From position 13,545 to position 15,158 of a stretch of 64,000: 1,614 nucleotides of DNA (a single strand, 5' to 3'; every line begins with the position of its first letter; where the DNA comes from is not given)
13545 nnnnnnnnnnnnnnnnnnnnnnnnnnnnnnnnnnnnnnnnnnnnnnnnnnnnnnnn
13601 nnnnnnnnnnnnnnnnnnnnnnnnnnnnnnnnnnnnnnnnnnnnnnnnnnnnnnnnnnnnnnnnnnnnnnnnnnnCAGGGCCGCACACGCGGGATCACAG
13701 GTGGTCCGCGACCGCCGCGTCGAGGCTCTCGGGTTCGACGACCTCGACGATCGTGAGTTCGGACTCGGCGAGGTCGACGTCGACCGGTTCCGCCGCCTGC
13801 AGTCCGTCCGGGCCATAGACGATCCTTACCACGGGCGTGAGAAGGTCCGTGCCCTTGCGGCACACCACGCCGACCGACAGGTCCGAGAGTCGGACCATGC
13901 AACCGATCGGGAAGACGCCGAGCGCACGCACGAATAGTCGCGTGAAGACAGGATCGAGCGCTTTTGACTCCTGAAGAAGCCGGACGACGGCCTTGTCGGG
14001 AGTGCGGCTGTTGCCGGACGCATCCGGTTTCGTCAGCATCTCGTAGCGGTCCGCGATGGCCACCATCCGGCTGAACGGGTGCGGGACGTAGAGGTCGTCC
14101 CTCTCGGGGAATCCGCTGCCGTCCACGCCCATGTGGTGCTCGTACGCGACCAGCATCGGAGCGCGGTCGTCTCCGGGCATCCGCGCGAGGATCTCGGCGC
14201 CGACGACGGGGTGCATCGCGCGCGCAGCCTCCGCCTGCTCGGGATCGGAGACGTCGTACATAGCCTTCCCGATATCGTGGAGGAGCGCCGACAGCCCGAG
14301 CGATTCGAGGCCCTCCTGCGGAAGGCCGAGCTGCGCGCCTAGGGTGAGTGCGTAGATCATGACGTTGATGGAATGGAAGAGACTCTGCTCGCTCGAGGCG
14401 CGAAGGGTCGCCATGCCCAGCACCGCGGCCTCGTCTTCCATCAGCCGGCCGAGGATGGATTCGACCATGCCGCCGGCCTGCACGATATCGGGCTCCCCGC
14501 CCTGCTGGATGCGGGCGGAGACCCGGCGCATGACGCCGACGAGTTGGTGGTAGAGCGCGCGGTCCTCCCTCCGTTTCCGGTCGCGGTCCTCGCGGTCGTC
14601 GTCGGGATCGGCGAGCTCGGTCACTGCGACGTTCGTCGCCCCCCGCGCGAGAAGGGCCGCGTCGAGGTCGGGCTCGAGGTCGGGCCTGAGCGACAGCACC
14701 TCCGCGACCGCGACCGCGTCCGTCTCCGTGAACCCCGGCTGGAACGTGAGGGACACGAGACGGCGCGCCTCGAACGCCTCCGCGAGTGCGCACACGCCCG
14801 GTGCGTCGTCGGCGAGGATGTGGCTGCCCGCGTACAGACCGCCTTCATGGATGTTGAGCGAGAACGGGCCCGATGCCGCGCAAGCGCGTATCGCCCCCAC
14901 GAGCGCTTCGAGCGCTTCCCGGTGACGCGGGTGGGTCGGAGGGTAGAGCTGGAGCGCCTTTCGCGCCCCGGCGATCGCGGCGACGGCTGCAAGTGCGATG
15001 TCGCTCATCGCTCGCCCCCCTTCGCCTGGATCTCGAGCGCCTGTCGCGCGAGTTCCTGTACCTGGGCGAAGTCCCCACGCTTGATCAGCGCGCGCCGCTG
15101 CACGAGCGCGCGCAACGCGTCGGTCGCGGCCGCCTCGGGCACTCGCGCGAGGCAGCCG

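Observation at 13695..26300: Two paralogous HEAT-repeat + HD-GYP gene pairs whose four proteins share one uncharacterised N-terminal domain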

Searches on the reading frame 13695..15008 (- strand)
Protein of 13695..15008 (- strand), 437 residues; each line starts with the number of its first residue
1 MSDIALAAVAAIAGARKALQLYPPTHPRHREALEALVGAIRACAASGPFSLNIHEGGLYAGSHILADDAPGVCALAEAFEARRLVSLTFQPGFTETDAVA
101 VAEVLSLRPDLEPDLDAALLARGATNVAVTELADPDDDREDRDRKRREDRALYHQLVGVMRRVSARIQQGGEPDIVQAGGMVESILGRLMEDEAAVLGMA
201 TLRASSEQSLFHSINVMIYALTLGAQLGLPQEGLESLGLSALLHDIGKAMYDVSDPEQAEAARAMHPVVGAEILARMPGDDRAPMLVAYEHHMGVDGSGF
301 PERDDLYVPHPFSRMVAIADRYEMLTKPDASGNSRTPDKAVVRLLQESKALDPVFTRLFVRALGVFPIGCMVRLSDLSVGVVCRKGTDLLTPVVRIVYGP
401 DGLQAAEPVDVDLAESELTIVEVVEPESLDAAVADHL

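Call 3: search_protein_families(library=pfam, proteins=[window:13695-15008:-], max_evalue=1)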
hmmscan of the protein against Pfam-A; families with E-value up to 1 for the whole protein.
window:13695-15008:- (437 aa): 3 families
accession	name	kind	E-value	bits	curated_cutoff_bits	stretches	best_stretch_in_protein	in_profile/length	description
PF13487.12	HD_5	-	2.2e-11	44.2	27.2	1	214-353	19-168/170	HD domain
PF01966.28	HD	-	6.1e-10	39.8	22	1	212-324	4-115/116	HD domain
PF08668.18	HDOD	-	0.011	15.7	22.9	1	208-263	94-147/196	HDOD domain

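Call 4: search_protein_families(library=ncbifam, proteins=[window:13695-15008:-], max_evalue=1)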
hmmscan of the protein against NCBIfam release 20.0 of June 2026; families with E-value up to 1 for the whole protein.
window:13695-15008:- (437 aa): 10 families
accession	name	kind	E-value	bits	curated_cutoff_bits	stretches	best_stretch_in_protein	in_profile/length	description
NF053512.1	nitric_RR_NosR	exception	3.7e-08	32.8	400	1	208-362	191-353/422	response regulator c-di-GMP phosphodiesterase, NosR family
TIGR00277.1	HDIG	domain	2.3e-07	30.6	27.6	1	209-291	5-82/84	HDIG domain-containing metalloprotein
TIGR03319.1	RNase_Y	equivalog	0.00051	18.7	454.35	1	165-281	291-391/514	ribonuclease Y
TIGR02578.2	cas_TM1811_Csm1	equivalog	0.0046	15.7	170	1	237-355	4-98/753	type III-A CRISPR-associated protein Cas10/Csm1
NF009345.0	PRK12705.1-2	equivalog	0.0052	15.4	904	1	188-282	303-387/509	hypothetical protein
TIGR02621.3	cas3_GSU0051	exception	0.0071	15.2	400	1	122-249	579-711/854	type I-G CRISPR-associated helicase/endonuclease Cas3g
TIGR01596.1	cas3_HD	equivalog_domain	0.036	14.1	43.45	1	212-249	4-45/178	CRISPR-associated endonuclease Cas3''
TIGR03276.1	Phn-HD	hypoth_equivalog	0.043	13.3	214.6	1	232-279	41-88/179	phosphonate degradation HD-domain oxygenase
TIGR00295.1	TIGR00295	hypoth_equivalog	0.087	12.6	172.35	1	206-294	11-89/164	TIGR00295 family protein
NF049941.1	HyMthAminphonOxyTmpB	equivalog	0.18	11.5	300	1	223-276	36-89/188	(R)-1-hydroxy-2-trimethylaminoethylphosphonate oxygenase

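Call 22: find_homologous_proteins(query=window:13695-15008:-, max_evalue=1e-10)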
Query window:13695-15008:- (437 aa): 384 proteins with E <= 1e-10 among 8000 candidates; the best 120 are listed.
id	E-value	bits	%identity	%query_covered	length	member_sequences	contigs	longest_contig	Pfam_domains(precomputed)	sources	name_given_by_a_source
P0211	5.9e-279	943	100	100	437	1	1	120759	PF13487.13,PF01966.29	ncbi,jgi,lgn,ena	ncbi:MAG: HD domain-containing phosphohydrolase [Coriobacteriia bacterium]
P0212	4.5e-167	574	61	100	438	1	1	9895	PF13487.13,PF01966.29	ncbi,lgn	-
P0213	6.1e-165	567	62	100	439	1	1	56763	PF13487.13,PF01966.29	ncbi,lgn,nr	ncbi:MAG: HD domain-containing protein [Coriobacteriia bacterium]|nr:HD domain-containing protein [C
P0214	3.8e-163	561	60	98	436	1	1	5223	PF13487.13,PF01966.29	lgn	-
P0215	4.1e-160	551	58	100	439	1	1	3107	PF13487.13,PF01966.29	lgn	-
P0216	5.9e-159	548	59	99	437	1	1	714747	PF13487.13,PF01966.29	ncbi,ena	-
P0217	2.5e-158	545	56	100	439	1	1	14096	PF13487.13,PF01966.29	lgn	-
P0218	3.3e-158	545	57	100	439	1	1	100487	PF13487.13,PF01966.29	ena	-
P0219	5.6e-158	544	56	98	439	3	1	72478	PF13487.13,PF01966.29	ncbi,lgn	-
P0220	3.0e-157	542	57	98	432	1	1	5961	PF13487.13,PF01966.29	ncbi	ncbi:MAG: HD domain-containing protein, partial [Actinobacteria bacterium]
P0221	4.6e-157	541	58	100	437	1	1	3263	PF13487.13,PF01966.29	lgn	-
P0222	8.1e-157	541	59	100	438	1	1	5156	PF13487.13,PF01966.29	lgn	-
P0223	9.8e-157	540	59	98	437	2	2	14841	PF13487.13,PF01966.29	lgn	-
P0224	1.7e-156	539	54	100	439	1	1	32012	PF13487.13,PF01966.29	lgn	-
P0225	1.1e-154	534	57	99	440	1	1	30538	PF13487.13,PF01966.29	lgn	-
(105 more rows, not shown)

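Call 58: search_solved_structures(query=window:13695-15008:-, max_evalue=0.01, show_alignments=3)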
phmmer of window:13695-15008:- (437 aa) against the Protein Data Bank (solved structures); distinct sequences matched with E-value up to 0.01: 3.
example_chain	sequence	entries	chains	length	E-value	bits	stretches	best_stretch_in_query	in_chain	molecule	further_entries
4mcw_A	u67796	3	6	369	1.3e-09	40.8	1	196-363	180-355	Metal dependent phosphohydrolase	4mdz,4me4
4r8z_A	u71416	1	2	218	3.2e-07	32.9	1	229-364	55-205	Cyclic di-GMP phosphodiesterase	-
5z7c_A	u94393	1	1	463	0.00047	22.5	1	203-367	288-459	3'3'-cGAMP-specific phosphodiesterase 3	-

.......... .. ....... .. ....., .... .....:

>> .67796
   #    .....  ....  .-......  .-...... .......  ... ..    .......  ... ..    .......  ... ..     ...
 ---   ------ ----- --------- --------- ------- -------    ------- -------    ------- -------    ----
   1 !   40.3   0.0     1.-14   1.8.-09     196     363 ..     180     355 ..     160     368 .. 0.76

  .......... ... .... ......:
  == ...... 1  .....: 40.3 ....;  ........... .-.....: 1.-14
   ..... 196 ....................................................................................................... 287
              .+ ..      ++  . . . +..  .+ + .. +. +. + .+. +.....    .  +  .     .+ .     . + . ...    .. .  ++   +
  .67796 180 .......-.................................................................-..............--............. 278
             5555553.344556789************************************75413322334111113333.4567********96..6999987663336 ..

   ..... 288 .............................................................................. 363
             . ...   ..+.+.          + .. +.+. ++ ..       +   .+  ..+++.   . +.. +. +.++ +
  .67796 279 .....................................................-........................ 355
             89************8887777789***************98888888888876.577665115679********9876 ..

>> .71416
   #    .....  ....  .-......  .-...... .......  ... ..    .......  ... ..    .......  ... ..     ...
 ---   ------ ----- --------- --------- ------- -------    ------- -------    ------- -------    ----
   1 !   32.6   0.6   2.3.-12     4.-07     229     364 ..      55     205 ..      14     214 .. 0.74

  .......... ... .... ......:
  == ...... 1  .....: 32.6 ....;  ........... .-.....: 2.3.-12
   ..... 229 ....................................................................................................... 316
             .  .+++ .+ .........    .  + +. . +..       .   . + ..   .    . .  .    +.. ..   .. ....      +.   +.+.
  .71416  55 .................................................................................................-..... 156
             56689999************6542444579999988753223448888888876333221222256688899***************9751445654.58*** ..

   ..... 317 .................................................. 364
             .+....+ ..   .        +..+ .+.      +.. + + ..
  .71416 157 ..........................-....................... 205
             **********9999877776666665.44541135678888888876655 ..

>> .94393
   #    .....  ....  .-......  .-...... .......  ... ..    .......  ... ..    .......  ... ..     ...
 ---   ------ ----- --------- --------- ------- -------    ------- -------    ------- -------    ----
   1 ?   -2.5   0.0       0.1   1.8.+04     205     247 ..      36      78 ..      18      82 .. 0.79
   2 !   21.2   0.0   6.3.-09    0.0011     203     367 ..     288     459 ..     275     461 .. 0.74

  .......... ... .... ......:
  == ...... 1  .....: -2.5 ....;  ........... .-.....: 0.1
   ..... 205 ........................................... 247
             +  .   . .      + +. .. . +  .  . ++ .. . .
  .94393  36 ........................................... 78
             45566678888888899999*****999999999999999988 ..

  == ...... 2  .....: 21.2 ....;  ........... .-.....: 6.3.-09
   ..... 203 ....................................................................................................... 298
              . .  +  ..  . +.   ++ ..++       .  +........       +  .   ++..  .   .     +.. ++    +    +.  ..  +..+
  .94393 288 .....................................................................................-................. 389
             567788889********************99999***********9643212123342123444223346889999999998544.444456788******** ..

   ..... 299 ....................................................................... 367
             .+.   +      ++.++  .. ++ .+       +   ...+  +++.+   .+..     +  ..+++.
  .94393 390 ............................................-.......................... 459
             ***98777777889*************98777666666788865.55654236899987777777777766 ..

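Call 87: search_protein_families(library=padloc, proteins=[window:13695-15008:-], max_evalue=0.01)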
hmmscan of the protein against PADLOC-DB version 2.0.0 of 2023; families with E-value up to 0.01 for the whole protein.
window:13695-15008:- (437 aa): 4 families
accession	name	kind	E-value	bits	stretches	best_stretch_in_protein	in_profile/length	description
PDLC01769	Cas3g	-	0.00043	17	1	104-249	572-699/836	-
PDLC01293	Cas10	-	0.0013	15.7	1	239-334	3-82/577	CAS-III; effector_LS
PDLC01254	Cas3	-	0.0024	16.1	1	212-307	12-98/164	CAS-I; effector_G3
PDLC00940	Cas3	-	0.0095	14.1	0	212-249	4-45/178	CRISPR-associated endonuclease Cas3-HD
